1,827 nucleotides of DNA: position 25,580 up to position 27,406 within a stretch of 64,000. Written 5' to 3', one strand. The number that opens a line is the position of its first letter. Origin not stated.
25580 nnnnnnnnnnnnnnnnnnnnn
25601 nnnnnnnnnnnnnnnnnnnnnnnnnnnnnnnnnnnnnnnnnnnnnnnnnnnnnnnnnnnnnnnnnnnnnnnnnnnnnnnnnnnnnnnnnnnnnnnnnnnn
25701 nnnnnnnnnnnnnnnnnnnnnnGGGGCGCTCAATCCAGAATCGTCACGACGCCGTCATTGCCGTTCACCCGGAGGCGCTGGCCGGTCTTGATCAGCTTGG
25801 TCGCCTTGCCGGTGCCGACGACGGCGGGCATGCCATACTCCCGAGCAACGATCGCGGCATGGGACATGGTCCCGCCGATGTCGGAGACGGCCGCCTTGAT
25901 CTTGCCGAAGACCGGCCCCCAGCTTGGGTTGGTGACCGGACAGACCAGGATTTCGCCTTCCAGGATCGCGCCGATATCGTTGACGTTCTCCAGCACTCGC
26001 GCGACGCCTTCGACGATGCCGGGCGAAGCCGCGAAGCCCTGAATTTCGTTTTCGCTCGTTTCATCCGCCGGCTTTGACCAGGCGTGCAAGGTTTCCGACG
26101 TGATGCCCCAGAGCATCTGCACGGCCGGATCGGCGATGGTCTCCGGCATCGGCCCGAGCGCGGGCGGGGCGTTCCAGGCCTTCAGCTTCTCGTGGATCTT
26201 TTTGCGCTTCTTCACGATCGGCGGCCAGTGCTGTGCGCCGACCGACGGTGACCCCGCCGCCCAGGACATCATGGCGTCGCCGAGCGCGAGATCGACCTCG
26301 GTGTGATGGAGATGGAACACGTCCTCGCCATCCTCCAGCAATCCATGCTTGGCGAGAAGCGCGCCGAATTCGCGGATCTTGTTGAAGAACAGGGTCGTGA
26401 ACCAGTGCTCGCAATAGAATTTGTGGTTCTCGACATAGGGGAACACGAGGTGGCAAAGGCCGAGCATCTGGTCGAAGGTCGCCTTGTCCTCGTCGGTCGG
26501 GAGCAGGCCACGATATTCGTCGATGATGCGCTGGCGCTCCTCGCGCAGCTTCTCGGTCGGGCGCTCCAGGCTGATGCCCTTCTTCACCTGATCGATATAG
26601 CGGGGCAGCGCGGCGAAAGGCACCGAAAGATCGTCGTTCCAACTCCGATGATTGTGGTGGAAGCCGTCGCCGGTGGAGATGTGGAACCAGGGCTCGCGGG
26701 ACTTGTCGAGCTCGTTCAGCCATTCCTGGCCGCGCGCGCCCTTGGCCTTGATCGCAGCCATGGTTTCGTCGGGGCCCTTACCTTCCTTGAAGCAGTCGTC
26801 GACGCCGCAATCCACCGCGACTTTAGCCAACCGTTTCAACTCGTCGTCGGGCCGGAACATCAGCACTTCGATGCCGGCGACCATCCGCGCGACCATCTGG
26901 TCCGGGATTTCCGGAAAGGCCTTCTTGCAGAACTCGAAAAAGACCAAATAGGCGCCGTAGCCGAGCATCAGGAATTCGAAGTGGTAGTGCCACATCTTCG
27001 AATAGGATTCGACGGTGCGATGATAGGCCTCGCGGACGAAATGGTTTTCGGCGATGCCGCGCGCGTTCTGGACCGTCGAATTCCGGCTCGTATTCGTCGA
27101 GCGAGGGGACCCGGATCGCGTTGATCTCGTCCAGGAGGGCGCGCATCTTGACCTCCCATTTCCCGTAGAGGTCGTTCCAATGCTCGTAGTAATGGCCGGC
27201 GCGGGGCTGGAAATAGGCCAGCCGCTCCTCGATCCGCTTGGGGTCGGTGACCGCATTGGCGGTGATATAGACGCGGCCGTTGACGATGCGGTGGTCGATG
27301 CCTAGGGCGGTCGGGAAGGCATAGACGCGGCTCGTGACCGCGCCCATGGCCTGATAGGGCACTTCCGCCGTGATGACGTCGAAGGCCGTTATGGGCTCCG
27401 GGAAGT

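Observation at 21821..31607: Composite cluster of TPP-E1 alpha/beta, free lipoyl carrier, Zn-ADH, split PpsA/PpsB-like dikinase, BCCP, biotin carboxylase and HAD phosphatase, lacking the partners of every known system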

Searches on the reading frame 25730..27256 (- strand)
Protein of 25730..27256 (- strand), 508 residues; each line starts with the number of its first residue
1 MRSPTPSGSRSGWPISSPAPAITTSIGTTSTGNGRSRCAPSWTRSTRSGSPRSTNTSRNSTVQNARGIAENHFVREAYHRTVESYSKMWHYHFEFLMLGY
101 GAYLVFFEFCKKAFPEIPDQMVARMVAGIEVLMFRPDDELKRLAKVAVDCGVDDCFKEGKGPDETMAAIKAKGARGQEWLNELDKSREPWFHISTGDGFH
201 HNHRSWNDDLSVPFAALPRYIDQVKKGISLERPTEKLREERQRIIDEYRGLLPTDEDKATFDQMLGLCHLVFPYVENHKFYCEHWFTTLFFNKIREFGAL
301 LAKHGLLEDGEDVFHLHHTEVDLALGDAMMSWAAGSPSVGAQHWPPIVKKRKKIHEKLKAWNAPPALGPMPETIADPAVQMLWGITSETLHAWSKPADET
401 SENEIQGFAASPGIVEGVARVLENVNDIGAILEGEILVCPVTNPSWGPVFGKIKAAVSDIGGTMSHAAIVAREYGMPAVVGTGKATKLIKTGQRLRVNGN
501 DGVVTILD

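Call 4: search_protein_families(library=pfam, proteins=[window:25730-27256:-], max_evalue=0.01)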
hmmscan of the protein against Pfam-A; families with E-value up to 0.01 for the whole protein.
window:25730-27256:- (508 aa): 1 family
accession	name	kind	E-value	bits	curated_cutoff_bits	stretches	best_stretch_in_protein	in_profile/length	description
PF00391.29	PEP-utilizers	-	5.1e-23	80.9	23.1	1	433-502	3-72/72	PEP-utilising enzyme, mobile domain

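Call 7: find_homologous_proteins(query=window:25730-27256:-)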
Query window:25730-27256:- (508 aa): 7539 proteins with E <= 0.001 among 8000 candidates; the best 120 are listed.
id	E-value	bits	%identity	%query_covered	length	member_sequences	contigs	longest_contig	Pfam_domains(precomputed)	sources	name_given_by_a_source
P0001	0.0e+0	1059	100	88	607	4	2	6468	PF00391.30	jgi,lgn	jgi:pyruvate,water dikinase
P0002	2.6e-295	998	94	88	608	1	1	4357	PF00391.30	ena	-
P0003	9.5e-293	990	93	88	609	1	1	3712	PF00391.30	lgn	-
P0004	1.0e-235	802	74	90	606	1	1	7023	PF00391.30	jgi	jgi:pyruvate,water dikinase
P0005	1.5e-233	795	73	90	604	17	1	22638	PF00391.30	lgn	-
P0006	8.7e-233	792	73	90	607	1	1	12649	PF00391.30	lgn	-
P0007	2.2e-231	788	74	88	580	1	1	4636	PF00391.30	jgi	jgi:pyruvate,water dikinase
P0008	4.3e-231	787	72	90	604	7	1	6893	PF00391.30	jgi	jgi:pyruvate,water dikinase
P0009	1.1e-230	785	74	88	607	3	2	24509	PF00391.30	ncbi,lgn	ncbi:MAG TPA: PEP-utilizing enzyme [Rhizomicrobium sp.]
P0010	3.1e-230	784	74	88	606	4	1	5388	PF00391.30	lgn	-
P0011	3.1e-229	780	73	88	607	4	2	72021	PF00391.30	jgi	jgi:pyruvate,water dikinase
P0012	4.5e-229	780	72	88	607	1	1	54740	PF00391.30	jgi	jgi:pyruvate, water dikinase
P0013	2.2e-228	778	72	88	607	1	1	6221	PF00391.30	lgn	-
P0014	4.8e-228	776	71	90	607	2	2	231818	PF00391.30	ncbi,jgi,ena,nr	ncbi:MAG TPA: PEP-utilizing enzyme [Steroidobacteraceae bacterium]|nr:PEP-utilizing enzyme [Steroido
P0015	4.9e-228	776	72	90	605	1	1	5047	PF00391.30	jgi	jgi:pyruvate,water dikinase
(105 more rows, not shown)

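Call 8: find_encoding_contigs(protein=P0001, flank=10000, max_places=4)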
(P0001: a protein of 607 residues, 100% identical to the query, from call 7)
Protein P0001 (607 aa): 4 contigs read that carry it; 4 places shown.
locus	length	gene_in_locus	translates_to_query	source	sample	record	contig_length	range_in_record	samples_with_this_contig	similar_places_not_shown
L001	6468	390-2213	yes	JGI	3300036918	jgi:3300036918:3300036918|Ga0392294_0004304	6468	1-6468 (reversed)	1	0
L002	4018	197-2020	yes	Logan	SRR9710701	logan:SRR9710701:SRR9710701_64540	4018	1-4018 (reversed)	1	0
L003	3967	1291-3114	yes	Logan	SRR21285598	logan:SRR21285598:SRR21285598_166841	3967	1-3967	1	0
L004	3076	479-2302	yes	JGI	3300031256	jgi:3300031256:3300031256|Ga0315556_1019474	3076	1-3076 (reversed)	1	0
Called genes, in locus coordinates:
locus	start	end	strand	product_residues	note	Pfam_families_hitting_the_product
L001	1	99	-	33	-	?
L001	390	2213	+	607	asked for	PF00391:PEP-utilizers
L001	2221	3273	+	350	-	PF01326:PPDK_N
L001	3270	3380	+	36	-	-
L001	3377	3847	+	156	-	PF00364:Biotin_lipoyl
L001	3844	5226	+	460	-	PF00289:Biotin_carb_N, PF02222:ATP-grasp (weak), PF02786:CPSase_L_D2, PF07478:Dala_Dala_lig_C, PF02785:Biotin_carb_C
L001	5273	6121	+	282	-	PF00702:Hydrolase (faint), PF13344:Hydrolase_6, PF13242:Hydrolase_like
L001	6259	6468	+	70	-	?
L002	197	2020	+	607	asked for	PF00391:PEP-utilizers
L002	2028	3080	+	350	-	PF01326:PPDK_N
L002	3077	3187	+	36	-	-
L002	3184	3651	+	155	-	PF00364:Biotin_lipoyl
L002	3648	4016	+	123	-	?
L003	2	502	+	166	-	?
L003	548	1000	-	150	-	PF12464:Mac (faint)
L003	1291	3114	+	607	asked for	PF00391:PEP-utilizers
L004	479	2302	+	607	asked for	PF00391:PEP-utilizers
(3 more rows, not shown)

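Call 9: find_encoding_contigs(protein=P0014, flank=10000, max_places=2)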
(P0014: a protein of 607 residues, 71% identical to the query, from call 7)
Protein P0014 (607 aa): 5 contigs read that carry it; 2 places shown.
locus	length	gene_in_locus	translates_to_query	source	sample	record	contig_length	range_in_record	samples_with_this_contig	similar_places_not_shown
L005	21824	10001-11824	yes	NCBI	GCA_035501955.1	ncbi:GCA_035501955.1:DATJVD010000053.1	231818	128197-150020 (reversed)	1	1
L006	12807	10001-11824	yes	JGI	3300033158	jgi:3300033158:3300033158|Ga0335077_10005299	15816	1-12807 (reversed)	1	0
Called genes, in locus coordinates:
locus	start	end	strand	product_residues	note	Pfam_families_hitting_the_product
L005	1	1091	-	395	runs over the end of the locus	PF03453:MoeA_N, PF00994:MoCF_biosynth, PF03454:MoeA_C (faint)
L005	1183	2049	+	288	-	PF02634:FdhD-NarQ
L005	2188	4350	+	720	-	PF07715:Plug, PF00593:TonB_dep_Rec_b-barrel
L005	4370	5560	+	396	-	PF00126:HTH_1, PF12727:PBP_like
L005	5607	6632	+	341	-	PF00248:Aldo_ket_red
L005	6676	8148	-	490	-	PF00135:COesterase, PF20434:BD-FAE, PF07859:Abhydrolase_3 (faint), PF00135:COesterase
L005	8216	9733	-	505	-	PF00171:Aldedh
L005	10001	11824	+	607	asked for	PF00391:PEP-utilizers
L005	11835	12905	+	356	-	PF01326:PPDK_N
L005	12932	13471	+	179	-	PF00364:Biotin_lipoyl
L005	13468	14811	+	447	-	PF00289:Biotin_carb_N, PF02786:CPSase_L_D2, PF07478:Dala_Dala_lig_C (weak), PF02785:Biotin_carb_C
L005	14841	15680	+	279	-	PF13344:Hydrolase_6, PF00702:Hydrolase, PF13242:Hydrolase_like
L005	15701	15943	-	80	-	PF00364:Biotin_lipoyl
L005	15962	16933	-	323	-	PF02779:Transket_pyr, PF02780:Transketolase_C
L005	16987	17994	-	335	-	PF00676:E1_dh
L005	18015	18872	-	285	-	PF01261:AP_endonuc_2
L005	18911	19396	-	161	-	-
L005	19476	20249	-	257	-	PF00106:adh_short, PF08659:KR, PF13561:adh_short_C2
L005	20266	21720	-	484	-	PF00171:Aldedh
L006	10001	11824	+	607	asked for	PF00391:PEP-utilizers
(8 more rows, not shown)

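Call 13: search_protein_families(library=ncbifam, proteins=[L001:390-2213:+, L001:2221-3273:+, L001:3377-3847:+, L001:3844-5226:+, L001:5273-6121:+], max_evalue=0.001)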
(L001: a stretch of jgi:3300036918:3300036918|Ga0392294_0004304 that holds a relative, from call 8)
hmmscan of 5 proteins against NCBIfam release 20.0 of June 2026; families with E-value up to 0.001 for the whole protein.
L001:390-2213:+ (607 aa): 26 families (the best 25 are shown)
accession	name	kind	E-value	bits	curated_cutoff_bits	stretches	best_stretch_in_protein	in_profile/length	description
NF006153.0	PRK08296.1-5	subfamily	3.5e-246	818.3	578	1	8-607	3-607/608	hypothetical protein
NF006151.0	PRK08296.1-3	equivalog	1.9e-233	776.4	693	1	9-607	6-604/604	hypothetical protein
NF006152.0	PRK08296.1-4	equivalog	1.3e-205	684.4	723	1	10-605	3-607/609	hypothetical protein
NF006150.0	PRK08296.1-2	subfamily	4.9e-191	636.2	650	1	8-607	4-606/633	hypothetical protein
NF004878.0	PRK06241.1-3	subfamily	1.4e-36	125.9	945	1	359-607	672-890/891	phosphoenolpyruvate synthase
NF004877.0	PRK06241.1-2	subfamily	4.3e-36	124.5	866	1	496-606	759-868/869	phosphoenolpyruvate synthase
NF041857.1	RIF_Ptrans_rph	equivalog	2.8e-35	121.9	999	1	335-606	625-864/864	rifamycin-inactivating phosphotransferase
NF004879.0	PRK06241.1-4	equivalog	1.2e-32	112.9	976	1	500-606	763-868/868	phosphoenolpyruvate synthase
NF006149.0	PRK08296.1-1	equivalog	3.3e-32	111.6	730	1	328-607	289-568/568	hypothetical protein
NF004881.0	PRK06241.2-2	equivalog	9.1e-32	110.2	883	1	393-606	696-890/898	phosphoenolpyruvate synthase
NF004880.0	PRK06241.2-1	equivalog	4.4e-30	104.3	972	1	504-606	736-837/837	phosphoenolpyruvate synthase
NF005057.0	PRK06464.1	equivalog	1.9e-29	102.3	598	1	498-603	352-460/798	phosphoenolpyruvate synthase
NF052631.1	prodigiosin_PigC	equivalog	2.2e-28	98.6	1300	1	496-605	771-881/883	prodigiosin ligase PigC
TIGR01418.1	PEP_synth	equivalog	1e-27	96.8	739.75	1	501-603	351-456/784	pyruvate, water dikinase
NF052632.1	undecylprod_RedH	equivalog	2.2e-27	95.4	1350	1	174-606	476-878/880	undecylprodigiosin ligase RedH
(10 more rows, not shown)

L001:2221-3273:+ (350 aa): 16 families
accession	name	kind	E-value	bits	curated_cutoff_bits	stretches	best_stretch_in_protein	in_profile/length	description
NF005057.0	PRK06464.1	equivalog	9e-108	361.4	598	1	5-336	4-349/798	phosphoenolpyruvate synthase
TIGR01418.1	PEP_synth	equivalog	9.7e-104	348.3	739.75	1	8-337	2-346/784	pyruvate, water dikinase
NF004878.0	PRK06241.1-3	subfamily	1.3e-92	311.4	945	1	6-323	3-313/891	phosphoenolpyruvate synthase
NF041857.1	RIF_Ptrans_rph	equivalog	1.9e-89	301.1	999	1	11-347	6-331/864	rifamycin-inactivating phosphotransferase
NF004877.0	PRK06241.1-2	subfamily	1.1e-87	295.3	866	1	7-324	4-315/869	phosphoenolpyruvate synthase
NF004881.0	PRK06241.2-2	equivalog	9.9e-82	275.6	883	1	12-327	9-313/898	phosphoenolpyruvate synthase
NF004879.0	PRK06241.1-4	equivalog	3.5e-76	257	976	1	7-323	4-314/868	phosphoenolpyruvate synthase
NF052632.1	undecylprod_RedH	equivalog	5.6e-73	246.3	1350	1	17-331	12-303/880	undecylprodigiosin ligase RedH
NF000283.1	RPH_KJ151292.1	equivalog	4.7e-72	243.5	1700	1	12-323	10-315/865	rifamycin-inactivating phosphotransferase Rph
NF052631.1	prodigiosin_PigC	equivalog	2.1e-71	241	1300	1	18-338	12-314/883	prodigiosin ligase PigC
NF004880.0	PRK06241.2-1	equivalog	2.7e-61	207.6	972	2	20-245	16-233/837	phosphoenolpyruvate synthase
NF004883.0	PRK06241.2-4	equivalog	1.7e-60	205.2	1063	1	19-325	29-331/928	phosphoenolpyruvate synthase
NF004882.0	PRK06241.2-3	equivalog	1.1e-26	93.2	850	1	12-233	2-214/827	phosphoenolpyruvate synthase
NF004531.0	PRK05878.1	equivalog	2.2e-16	59.6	456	2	17-59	21-63/534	pyruvate, phosphate dikinase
TIGR01828.1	pyru_phos_dikin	equivalog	7.5e-16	57.3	843.45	2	11-62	7-59/865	pyruvate, phosphate dikinase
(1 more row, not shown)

L001:3377-3847:+ (156 aa): 19 families
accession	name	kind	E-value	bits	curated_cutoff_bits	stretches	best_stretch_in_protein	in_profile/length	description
TIGR00531.1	BCCP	equivalog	2.4e-37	128.8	115.2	1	7-152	5-155/156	acetyl-CoA carboxylase biotin carboxyl carrier protein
NF005457.0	PRK07051.1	equivalog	1.5e-23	82.8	87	1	77-152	4-79/80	acetyl-CoA carboxylase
NF006761.0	PRK09282.1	domain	2.8e-15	55.8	402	1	23-152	467-590/591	pyruvate carboxylase subunit B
NF005117.0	PRK06549.1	equivalog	3.9e-09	37.2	159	1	55-150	32-128/130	acetyl-CoA carboxylase biotin carboxyl carrier protein subunit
NF006079.0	PRK08225.1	equivalog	1.2e-08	34.8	95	1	99-152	17-70/70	acetyl-CoA carboxylase biotin carboxyl carrier protein subunit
NF010643.0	PRK14040.1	subfamily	9.7e-08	30.9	892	1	28-151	478-594/595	oxaloacetate decarboxylase subunit alpha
TIGR02712.1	urea_carbox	equivalog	2.7e-07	28.7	1303.85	1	61-151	1117-1200/1201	urea carboxylase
NF047903.1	MmDecMmdC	equivalog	3.8e-07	30.6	200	1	54-148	31-128/132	methylmalonyl-CoA decarboxylase subunit gamma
TIGR01108.1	oadA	equivalog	7.1e-07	28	756.5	1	28-148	471-582/582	sodium-extruding oxaloacetate decarboxylase subunit alpha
NF008814.0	PRK11854.1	equivalog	2.4e-06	26.3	722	1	54-153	183-282/637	pyruvate dehydrogenase complex dihydrolipoyllysine-residue acetyltransferase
NF004547.1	PRK05889.1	equivalog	1.7e-05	24.9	75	1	99-149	18-68/71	biotin/lipoyl-binding carrier protein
NF009554.0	PRK12999.1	equivalog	2.1e-05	22.5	965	1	93-152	1085-1146/1147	pyruvate carboxylase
NF004173.0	PRK05641.1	equivalog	5.2e-05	23.9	199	1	49-150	58-151/153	putative acetyl-CoA carboxylase biotin carboxyl carrier protein subunit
NF010645.0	PRK14042.1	equivalog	0.00013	20.8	1182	1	99-152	541-594/596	pyruvate carboxylase subunit B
NF004309.0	PRK05704.1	equivalog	0.00016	21.1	449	0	99-154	24-79/408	2-oxoglutarate dehydrogenase complex dihydrolipoyllysine-residue succinyltransferase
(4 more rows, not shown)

L001:3844-5226:+ (460 aa): 39 families (the best 25 are shown)
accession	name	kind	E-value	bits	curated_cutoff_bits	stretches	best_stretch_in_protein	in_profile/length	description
NF006367.0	PRK08591.1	subfamily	1.4e-184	614.1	597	1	3-445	2-446/451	acetyl-CoA carboxylase biotin carboxylase subunit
NF009471.0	PRK12833.1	equivalog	1.4e-181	604.1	686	1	2-447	4-451/467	acetyl-CoA carboxylase biotin carboxylase subunit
TIGR00514.1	accC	equivalog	9.1e-176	585.1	626.5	1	3-444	2-445/449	acetyl-CoA carboxylase biotin carboxylase subunit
NF006406.0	PRK08654.1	equivalog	1.7e-166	554.6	739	1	4-441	3-441/499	acetyl-CoA carboxylase biotin carboxylase subunit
NF009554.0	PRK12999.1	equivalog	2e-164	549.2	965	1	2-440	4-452/1147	pyruvate carboxylase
NF004085.0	PRK05586.1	equivalog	3.9e-158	527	723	1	3-443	2-444/448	acetyl-CoA carboxylase biotin carboxylase subunit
TIGR02712.1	urea_carbox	equivalog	9.4e-152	507.2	1303.85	1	5-450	3-449/1201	urea carboxylase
NF006286.0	PRK08462.1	equivalog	1.5e-146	488.7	740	1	2-440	3-441/445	acetyl-CoA carboxylase biotin carboxylase subunit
NF005525.0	PRK07178.1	equivalog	1.1e-145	486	768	1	3-442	2-441/471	acetyl-CoA carboxylase biotin carboxylase subunit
TIGR01235.1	pyruv_carbox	equivalog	9.6e-140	467.1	1114.45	1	5-440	1-448/1143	pyruvate carboxylase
NF006287.0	PRK08463.1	equivalog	2.3e-132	442.2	775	1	3-442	2-443/479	acetyl-CoA carboxylase subunit A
TIGR01369.1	CPSaseII_lrg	equivalog_domain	8.8e-18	63.3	1027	1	91-322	644-871/1052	carbamoyl-phosphate synthase (glutamine-hydrolyzing) large subunit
NF003671.0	PRK05294.1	equivalog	8e-17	60.1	599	1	91-322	641-868/1058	carbamoyl-phosphate synthase large subunit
NF002378.0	PRK01372.1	subfamily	8.1e-14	51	243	1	97-290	81-269/305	D-alanine--D-alanine ligase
TIGR01205.1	D_ala_D_alaTIGR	subfamily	6e-13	48.5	245.65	1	99-290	89-285/318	D-alanine--D-alanine ligase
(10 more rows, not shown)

L001:5273-6121:+ (282 aa): 13 families
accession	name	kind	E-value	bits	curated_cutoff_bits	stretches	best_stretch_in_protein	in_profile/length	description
NF053752.1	TK1734_fam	exception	2.7e-25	89.1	475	1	15-275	2-257/260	2-phosphoglycolate phosphatase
TIGR01457.1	HAD-SF-IIA-hyp2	hypoth_equivalog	2.7e-22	79.5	247.65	1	14-267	2-244/249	TIGR01457 family HAD-type hydrolase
TIGR01460.1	HAD-SF-IIA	subfamily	3e-22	79.6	100.15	1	16-236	1-235/246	HAD-IIA family hydrolase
TIGR01452.1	PGP_euk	subfamily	3.7e-21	75.8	201.95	1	14-262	3-264/279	phosphoglycolate/pyridoxal phosphate family phosphatase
TIGR01458.1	HAD-SF-IIA-hyp3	hypoth_equivalog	1.4e-19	70.5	175.95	1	14-274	2-255/257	TIGR01458 family HAD-type hydrolase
NF007762.0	PRK10444.1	equivalog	9.6e-16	58.1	368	1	16-271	6-245/250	HAD-IIA family hydrolase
TIGR01662.1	HAD-SF-IIIA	subfamily_domain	5.5e-09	36.2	44.6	0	15-61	2-51/141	HAD-IIIA family hydrolase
NF008610.0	PRK11587.1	equivalog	7.3e-07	28.7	282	0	29-61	77-109/219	sugar phosphatase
TIGR01668.1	YqeG_hyp_ppase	hypoth_equivalog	8.9e-06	25.3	89.1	0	199-258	90-149/170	YqeG family HAD IIIA-type phosphatase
TIGR03351.1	PhnX-like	hypoth_equivalog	7.5e-05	22.8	218.9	0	200-276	145-218/220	phosphonatase-like hydrolase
TIGR01456.1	CECR5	hypoth_equivalog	0.00025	20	139.25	0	15-109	2-94/321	TIGR01456 family HAD-type hydrolase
NF009694.0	PRK13222.1-1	equivalog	0.00038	19.8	415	0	200-274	167-236/252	phosphoglycolate phosphatase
TIGR01459.1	HAD-SF-IIA-hyp4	hypoth_equivalog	0.00045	19.7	103.75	0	15-88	10-76/242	TIGR01459 family HAD-type hydrolase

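Call 16: find_related_loci(query=P0001, collection=genome_contigs, flank=10000)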
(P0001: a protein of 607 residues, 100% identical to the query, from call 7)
Query P0001 (607 aa) in genome_contigs; peptide patterns used: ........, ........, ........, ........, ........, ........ (x = any residue, [..] = any of these).
599 stretches matched a pattern (row limit reached: there are more); 567 encode a relative of the query (tblastn E <= 1e-3); the best 80 are kept; 80 distinct loci.
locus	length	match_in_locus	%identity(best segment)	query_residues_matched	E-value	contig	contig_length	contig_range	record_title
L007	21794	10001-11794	73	10-607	0e+0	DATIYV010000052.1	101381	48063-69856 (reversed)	MAG TPA_asm: Steroidobacteraceae bacterium isolate SMAG_U15284 k141_1290778, whole genome shotgun sequence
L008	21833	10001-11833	69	1-607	0e+0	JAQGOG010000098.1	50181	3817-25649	MAG: Gammaproteobacteria bacterium isolate RYN_607 scaffold_1047276, whole genome shotgun sequence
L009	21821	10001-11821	69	1-607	0e+0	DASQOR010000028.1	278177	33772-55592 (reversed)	MAG TPA_asm: Steroidobacteraceae bacterium isolate SMAG_U10808 k141_736506, whole genome shotgun sequence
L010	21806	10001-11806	70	6-607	0e+0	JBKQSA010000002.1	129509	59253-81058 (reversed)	MAG: Steroidobacteraceae bacterium isolate MGr3G3H3I__bin_42 MGr3G3H3I_000000001645, whole genome shotgun sequence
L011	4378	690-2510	69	1-607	0e+0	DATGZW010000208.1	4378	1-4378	MAG TPA_asm: Patescibacteria group bacterium isolate SMAG_U10674 k141_15194, whole genome shotgun sequence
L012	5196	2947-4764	69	1-606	0e+0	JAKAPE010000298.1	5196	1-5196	MAG: Proteobacteria bacterium isolate YF1.bin4 NODE_22587_length_5196_cov_2.081081, whole genome shotgun sequence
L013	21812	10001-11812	69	1-606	0e+0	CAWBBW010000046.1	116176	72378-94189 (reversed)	MAG: uncultured Alphaproteobacteria bacterium isolate MFD00731.bin.2.52 genome assembly, contig: contig_98535, whole gen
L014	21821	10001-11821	68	1-607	0e+0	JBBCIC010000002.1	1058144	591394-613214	MAG: Rhizomicrobium sp. isolate S7_bin.29 s121.ctg000123l, whole genome shotgun sequence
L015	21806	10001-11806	68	5-606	0e+0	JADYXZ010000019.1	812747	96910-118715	MAG: Bradyrhizobiaceae bacterium isolate SJ505 c_000001599969, whole genome shotgun sequence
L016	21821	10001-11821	67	1-607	0e+0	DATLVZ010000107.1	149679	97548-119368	MAG TPA_asm: Candidatus Acidoferrum sp. isolate SMAG_U13205 k141_119864, whole genome shotgun sequence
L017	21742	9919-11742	67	1-607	0e+0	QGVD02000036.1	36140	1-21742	MAG: Pseudomonadota bacterium isolate ZC4RG24 NODE_773_length_36140_cov_16.204129, whole genome shotgun sequence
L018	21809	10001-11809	68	4-606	0e+0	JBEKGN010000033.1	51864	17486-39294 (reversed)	MAG: Roseiarcus sp. isolate SPRUCE 254 SPRUCE_254_33, whole genome shotgun sequence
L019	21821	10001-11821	66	1-607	0e+0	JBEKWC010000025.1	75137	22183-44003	MAG: Candidatus Sulfotelmatobacter sp. isolate SPRUCE 619 SPRUCE_619_25, whole genome shotgun sequence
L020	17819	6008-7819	67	4-607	0e+0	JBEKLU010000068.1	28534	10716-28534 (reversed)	MAG: Roseiarcus sp. isolate SPRUCE 378 SPRUCE_378_68, whole genome shotgun sequence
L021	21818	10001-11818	66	1-607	0e+0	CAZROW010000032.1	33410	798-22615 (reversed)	MAG TPA_asm: uncultured Enterobacteriaceae bacterium isolate SRP134809_co1_431 genome assembly, contig: NODE_2322_length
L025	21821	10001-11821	67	1-607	0e+0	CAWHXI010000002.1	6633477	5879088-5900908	MAG: uncultured Acidobacteriota bacterium isolate MFD00731.bin.1.159 genome assembly, contig: contig_8013, whole genome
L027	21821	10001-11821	68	1-607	0e+0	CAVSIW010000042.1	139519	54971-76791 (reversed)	MAG: uncultured Acidobacteriota bacterium isolate MFD01299.bin.2.133 genome assembly, contig: contig_41298, whole genome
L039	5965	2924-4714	67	10-607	0e+0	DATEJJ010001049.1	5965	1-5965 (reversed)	MAG TPA_asm: Rugosimonospora sp. isolate SMAG_U8861 k141_418579, whole genome shotgun sequence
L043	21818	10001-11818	65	1-607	0e+0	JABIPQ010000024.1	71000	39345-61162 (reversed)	MAG: Gammaproteobacteria bacterium isolate SI072_bin121 k141_459204, whole genome shotgun sequence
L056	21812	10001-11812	65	1-606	0e+0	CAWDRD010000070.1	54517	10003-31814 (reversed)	MAG: uncultured Actinomycetes bacterium isolate MFD03323.bin.2.18 genome assembly, contig: contig_33988, whole genome sh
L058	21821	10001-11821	65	1-607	0e+0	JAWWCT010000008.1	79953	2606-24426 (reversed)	MAG: Woeseiaceae bacterium isolate HN17.bin.17 k141_442344_length_79953_cov_36.1212, whole genome shotgun sequence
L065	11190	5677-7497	65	1-607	0e+0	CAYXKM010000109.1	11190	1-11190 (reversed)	MAG TPA_asm: uncultured Woeseiaceae bacterium isolate binchicken_co31_91 genome assembly, contig: k141_2713759, whole ge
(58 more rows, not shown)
